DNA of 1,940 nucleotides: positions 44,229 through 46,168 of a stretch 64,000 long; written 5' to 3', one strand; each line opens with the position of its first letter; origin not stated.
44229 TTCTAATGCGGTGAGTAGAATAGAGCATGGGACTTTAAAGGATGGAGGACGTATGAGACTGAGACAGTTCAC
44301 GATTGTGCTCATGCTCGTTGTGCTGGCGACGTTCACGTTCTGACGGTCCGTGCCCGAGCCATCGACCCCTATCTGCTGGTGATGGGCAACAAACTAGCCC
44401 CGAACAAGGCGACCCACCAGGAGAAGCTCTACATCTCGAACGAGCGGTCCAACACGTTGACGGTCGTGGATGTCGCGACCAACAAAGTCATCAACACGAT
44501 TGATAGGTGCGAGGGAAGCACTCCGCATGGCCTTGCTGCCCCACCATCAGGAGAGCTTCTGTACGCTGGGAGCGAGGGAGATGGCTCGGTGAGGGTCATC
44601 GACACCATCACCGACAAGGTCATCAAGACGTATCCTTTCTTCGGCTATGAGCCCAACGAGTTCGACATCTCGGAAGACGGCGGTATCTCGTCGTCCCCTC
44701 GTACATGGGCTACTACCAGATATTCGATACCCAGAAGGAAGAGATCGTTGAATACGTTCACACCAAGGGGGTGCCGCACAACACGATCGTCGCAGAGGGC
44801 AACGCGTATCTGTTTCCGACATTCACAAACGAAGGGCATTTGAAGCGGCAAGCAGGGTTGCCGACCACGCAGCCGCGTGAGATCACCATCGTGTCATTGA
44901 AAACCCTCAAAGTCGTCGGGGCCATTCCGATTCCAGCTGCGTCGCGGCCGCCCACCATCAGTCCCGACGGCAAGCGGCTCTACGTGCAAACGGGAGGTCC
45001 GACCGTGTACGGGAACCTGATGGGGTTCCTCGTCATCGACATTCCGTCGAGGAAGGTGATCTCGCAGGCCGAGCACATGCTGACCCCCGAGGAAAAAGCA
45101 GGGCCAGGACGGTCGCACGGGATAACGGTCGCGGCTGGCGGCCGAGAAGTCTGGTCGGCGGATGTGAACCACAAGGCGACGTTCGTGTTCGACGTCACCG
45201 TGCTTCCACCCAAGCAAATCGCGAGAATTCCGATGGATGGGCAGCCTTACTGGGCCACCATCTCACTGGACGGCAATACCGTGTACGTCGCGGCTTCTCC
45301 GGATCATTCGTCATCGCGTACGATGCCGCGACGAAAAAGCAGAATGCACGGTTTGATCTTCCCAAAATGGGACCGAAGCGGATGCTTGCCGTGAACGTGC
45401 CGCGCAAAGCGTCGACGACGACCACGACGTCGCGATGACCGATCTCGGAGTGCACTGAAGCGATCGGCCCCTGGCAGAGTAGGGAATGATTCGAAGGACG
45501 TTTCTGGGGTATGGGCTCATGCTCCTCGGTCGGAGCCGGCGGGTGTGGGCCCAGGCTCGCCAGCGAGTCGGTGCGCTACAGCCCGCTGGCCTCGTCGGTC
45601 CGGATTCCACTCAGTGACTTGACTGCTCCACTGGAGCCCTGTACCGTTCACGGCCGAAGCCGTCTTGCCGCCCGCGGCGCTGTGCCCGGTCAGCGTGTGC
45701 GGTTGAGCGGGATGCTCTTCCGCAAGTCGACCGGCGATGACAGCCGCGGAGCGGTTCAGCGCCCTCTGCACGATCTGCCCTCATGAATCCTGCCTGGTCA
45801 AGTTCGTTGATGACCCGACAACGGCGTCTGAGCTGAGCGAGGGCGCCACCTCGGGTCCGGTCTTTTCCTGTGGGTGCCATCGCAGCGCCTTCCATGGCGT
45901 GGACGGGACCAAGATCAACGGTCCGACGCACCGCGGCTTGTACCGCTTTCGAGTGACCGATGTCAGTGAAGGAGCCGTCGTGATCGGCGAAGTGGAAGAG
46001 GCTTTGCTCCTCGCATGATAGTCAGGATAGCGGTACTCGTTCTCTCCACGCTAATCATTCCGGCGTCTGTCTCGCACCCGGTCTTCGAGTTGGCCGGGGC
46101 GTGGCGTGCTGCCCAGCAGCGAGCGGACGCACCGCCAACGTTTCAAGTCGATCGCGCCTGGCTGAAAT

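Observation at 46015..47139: Only intact PAL-like NHL propeller; positional equivalent of the PHM-like gene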

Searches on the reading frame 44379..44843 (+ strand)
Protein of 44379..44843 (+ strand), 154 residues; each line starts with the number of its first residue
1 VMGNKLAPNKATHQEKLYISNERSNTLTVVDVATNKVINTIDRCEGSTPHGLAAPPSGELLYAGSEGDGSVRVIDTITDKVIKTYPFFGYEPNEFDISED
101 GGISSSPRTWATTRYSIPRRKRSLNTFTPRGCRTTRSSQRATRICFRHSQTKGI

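Call 10: search_protein_families(library=pfam, proteins=[window:44379-44843:+], max_evalue=0.01)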
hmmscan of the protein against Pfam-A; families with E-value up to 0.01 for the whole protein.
window:44379-44843:+ (154 aa): 4 families
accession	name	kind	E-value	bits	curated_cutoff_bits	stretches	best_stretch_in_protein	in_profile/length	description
PF25174.1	Beta-prop_THOC3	-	0.00052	19.5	305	1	14-102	58-142/272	THOC3 beta-propeller domain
PF16819.11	DUF5074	-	0.00082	19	27.2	1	14-103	108-195/353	Domain of unknown function (DUF5074)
PF25175.1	Beta-prop_WDR5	-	0.0017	18.1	250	1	14-102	63-149/296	WDR5 beta-propeller domain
PF10282.15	Lactonase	-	0.0049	16.6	21.7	0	14-74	255-318/344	Lactonase, 7-bladed beta-propeller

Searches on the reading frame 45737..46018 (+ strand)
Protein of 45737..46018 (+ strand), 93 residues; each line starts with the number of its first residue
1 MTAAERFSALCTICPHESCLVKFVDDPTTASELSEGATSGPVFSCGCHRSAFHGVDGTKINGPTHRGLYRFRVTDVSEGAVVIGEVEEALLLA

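Call 10: search_protein_families(library=pfam, proteins=[window:45737-46018:+], max_evalue=0.01)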
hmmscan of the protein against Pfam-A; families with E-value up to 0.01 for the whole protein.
window:45737-46018:+ (93 aa): 1 family
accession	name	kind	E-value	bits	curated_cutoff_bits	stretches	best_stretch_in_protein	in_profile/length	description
PF00355.32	Rieske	-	9.8e-06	25.8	20.3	1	6-68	35-84/88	Rieske [2Fe-2S] domain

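Call 24: search_protein_families(library=ncbifam, proteins=[window:45737-46018:+], max_evalue=1)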
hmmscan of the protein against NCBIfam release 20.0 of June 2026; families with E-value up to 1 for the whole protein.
window:45737-46018:+ (93 aa): 5 families
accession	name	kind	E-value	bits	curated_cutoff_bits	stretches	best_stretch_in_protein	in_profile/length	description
TIGR01416.1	Rieske_proteo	equivalog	0.0038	17.3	97.4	1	4-66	106-158/176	ubiquinol-cytochrome c reductase iron-sulfur subunit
NF050121.1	bc1_QcrA_actin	exception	0.035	13.6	275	1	45-80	266-302/319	cytochrome bc1 complex Rieske iron-sulfur subunit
NF045928.1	Cytb6fFeSPetC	equivalog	0.045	13.1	250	1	42-85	123-165/179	cytochrome b6-f complex iron-sulfur subunit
NF010001.0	PRK13474.1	subfamily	0.047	13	154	1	42-87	122-165/178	cytochrome b6-f complex iron-sulfur subunit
NF003506.0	PRK05170.2-4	equivalog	0.15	11.7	248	1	6-32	23-48/158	YcgN family cysteine cluster protein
